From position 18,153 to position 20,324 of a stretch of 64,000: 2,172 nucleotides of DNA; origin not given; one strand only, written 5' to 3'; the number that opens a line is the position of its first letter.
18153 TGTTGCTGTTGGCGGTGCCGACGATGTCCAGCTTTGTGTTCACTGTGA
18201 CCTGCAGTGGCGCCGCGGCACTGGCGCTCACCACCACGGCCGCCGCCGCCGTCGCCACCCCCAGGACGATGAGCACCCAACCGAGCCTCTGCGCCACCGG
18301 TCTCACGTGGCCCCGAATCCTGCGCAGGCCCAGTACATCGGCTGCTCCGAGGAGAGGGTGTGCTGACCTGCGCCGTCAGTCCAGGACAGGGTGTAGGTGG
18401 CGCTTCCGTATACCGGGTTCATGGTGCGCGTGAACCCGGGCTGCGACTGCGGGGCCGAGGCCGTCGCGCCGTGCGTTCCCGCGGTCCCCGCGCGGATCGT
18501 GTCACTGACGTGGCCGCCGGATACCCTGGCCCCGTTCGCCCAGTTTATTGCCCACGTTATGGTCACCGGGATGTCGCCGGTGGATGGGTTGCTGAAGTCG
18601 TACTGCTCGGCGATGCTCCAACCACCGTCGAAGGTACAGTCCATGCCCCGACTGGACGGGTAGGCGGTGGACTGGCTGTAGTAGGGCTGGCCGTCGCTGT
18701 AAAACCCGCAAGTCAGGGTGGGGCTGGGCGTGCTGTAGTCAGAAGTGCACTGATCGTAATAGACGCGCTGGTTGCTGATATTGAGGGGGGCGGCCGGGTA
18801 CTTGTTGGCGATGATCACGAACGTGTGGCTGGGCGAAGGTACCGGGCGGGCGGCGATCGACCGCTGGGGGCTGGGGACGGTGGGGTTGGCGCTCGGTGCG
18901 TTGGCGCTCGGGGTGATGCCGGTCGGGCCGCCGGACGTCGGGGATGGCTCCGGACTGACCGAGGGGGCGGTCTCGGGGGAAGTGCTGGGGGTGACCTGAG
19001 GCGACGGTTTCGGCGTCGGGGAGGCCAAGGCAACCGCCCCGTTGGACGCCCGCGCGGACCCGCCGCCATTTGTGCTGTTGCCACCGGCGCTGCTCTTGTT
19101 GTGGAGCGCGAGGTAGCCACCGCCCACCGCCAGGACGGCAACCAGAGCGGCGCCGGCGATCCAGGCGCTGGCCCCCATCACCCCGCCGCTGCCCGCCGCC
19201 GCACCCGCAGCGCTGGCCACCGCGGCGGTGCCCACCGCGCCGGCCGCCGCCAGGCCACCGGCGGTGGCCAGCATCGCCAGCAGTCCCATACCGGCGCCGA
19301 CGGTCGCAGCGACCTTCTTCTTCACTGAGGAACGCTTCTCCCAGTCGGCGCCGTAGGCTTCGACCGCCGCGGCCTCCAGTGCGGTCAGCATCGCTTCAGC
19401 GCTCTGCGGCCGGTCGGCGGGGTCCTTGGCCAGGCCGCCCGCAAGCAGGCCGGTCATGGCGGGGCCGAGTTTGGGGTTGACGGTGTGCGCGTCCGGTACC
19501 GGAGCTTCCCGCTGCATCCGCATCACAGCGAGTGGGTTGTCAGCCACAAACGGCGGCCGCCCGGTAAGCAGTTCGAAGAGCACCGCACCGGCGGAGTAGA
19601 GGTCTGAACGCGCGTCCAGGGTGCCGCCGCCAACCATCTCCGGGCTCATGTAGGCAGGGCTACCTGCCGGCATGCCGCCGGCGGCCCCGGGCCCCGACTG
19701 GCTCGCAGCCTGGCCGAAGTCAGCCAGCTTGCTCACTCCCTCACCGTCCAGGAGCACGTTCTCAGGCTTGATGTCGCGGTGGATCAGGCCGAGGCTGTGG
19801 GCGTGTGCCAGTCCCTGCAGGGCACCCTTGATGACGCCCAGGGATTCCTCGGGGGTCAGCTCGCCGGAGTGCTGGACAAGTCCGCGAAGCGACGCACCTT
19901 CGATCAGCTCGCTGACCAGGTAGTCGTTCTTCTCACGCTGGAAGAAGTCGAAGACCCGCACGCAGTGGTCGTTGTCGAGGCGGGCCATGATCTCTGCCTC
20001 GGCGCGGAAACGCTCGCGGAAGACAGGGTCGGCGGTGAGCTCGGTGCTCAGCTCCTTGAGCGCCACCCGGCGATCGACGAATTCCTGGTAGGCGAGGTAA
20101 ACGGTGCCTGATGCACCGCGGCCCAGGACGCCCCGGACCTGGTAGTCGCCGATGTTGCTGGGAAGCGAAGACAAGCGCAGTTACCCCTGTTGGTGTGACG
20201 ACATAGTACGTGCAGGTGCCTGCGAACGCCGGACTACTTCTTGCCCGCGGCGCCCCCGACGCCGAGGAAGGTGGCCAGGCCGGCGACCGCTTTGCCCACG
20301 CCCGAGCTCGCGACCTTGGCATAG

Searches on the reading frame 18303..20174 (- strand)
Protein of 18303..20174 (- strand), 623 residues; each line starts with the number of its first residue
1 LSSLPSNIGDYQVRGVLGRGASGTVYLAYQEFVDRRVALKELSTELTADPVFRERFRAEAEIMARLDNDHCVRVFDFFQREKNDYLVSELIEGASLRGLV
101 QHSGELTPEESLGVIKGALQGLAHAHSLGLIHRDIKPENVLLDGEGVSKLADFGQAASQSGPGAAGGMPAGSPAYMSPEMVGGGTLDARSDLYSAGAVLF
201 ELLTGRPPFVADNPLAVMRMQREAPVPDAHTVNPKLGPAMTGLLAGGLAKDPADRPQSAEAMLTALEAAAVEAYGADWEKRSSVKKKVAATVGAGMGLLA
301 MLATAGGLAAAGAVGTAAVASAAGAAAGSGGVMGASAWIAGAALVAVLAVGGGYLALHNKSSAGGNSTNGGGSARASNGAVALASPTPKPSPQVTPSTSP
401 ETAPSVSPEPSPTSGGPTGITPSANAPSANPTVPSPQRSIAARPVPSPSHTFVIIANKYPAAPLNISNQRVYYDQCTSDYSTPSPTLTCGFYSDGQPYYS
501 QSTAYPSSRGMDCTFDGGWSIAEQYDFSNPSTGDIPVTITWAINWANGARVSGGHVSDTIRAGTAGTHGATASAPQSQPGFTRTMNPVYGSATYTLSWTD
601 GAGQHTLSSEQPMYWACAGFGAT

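Call 4: search_protein_families(library=pfam, proteins=[window:18303-20174:-], max_evalue=0.01)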
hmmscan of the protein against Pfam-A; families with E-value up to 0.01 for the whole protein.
window:18303-20174:- (623 aa): 3 families
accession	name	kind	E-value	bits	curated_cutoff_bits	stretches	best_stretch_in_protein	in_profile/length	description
PF00069.31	Pkinase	-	3.6e-49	167.9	31.7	1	11-262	1-258/263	Protein kinase domain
PF07714.23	PK_Tyr_Ser-Thr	-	2.5e-28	99.5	23.1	1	15-258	5-251/258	Protein tyrosine and serine/threonine kinase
PF01636.29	APH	-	0.0021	18.3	23.2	0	126-156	166-197/239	Phosphotransferase enzyme family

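Call 69: search_protein_families(library=ncbifam, proteins=[window:18303-20174:-], max_evalue=0.01)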
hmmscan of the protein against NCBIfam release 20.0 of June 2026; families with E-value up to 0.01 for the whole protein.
window:18303-20174:- (623 aa): 18 families
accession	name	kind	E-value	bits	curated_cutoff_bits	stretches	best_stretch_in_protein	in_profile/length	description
NF033483.0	PknB_PASTA_kin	equivalog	1.9e-75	255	450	1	11-273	9-272/563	Stk1 family PASTA domain-containing Ser/Thr kinase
NF052427.1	StpK7MSMEG_1200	equivalog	1.2e-53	182.5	900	1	7-319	5-318/601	serine/threonine protein kinase StpK7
NF047741.1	antiphage_MADS6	equivalog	1.6e-42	145.9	460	2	105-273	295-464/612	methylation-associated defense system protein kinase MAD6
NF038150.1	lanthi_synth_IV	equivalog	9.3e-36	123.5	650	1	9-289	189-471/851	class IV lanthionine synthetase LanL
TIGR03903.1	TOMM_kin_cyc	equivalog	1.1e-30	106.4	705.75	1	35-290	4-268/1267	TOMM system kinase/cyclase fusion protein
NF009651.0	PRK13184.1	equivalog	3e-26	91.7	839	1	9-268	2-289/932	serine/threonine-protein kinase PknD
NF053615.1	SerThrKinAfsKStmc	equivalog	9.5e-26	90.7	1300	1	5-277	9-274/809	protein serine/threonine kinase AfsK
NF033442.0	BREX_PglW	equivalog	2.6e-17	61.9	990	1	9-272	512-772/1391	BREX system serine/threonine kinase PglW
NF038151.1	lanthi_synth_III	equivalog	1.5e-16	60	575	1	9-208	220-428/833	class III lanthionine synthetase LanKC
NF043056.1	T4SS_LegK1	equivalog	1.7e-09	36.8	550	1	74-202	144-283/516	Dot/Icm T4SS effector kinase LegK1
NF041408.1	XopAU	subfamily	5.8e-08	32.8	450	1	69-205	278-417/498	XopAU family type III secretion system effector serine/threonine kinase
NF058632.1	SerThrKinPrkT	equivalog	7.8e-08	31.7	280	1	10-145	22-153/322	serine/threonine protein kinase PrkT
NF011463.0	PRK14879.1-4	equivalog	1.4e-07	31.2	188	1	16-157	22-161/237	Kae1-associated kinase Bud32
TIGR03724.2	arch_bud32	equivalog_domain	3.9e-06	26.5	125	1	49-158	33-133/193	KEOPS complex kinase/ATPase Bud32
NF011464.0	PRK14879.1-7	equivalog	4.8e-05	23.2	246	1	32-159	34-152/221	Kae1-associated kinase Bud32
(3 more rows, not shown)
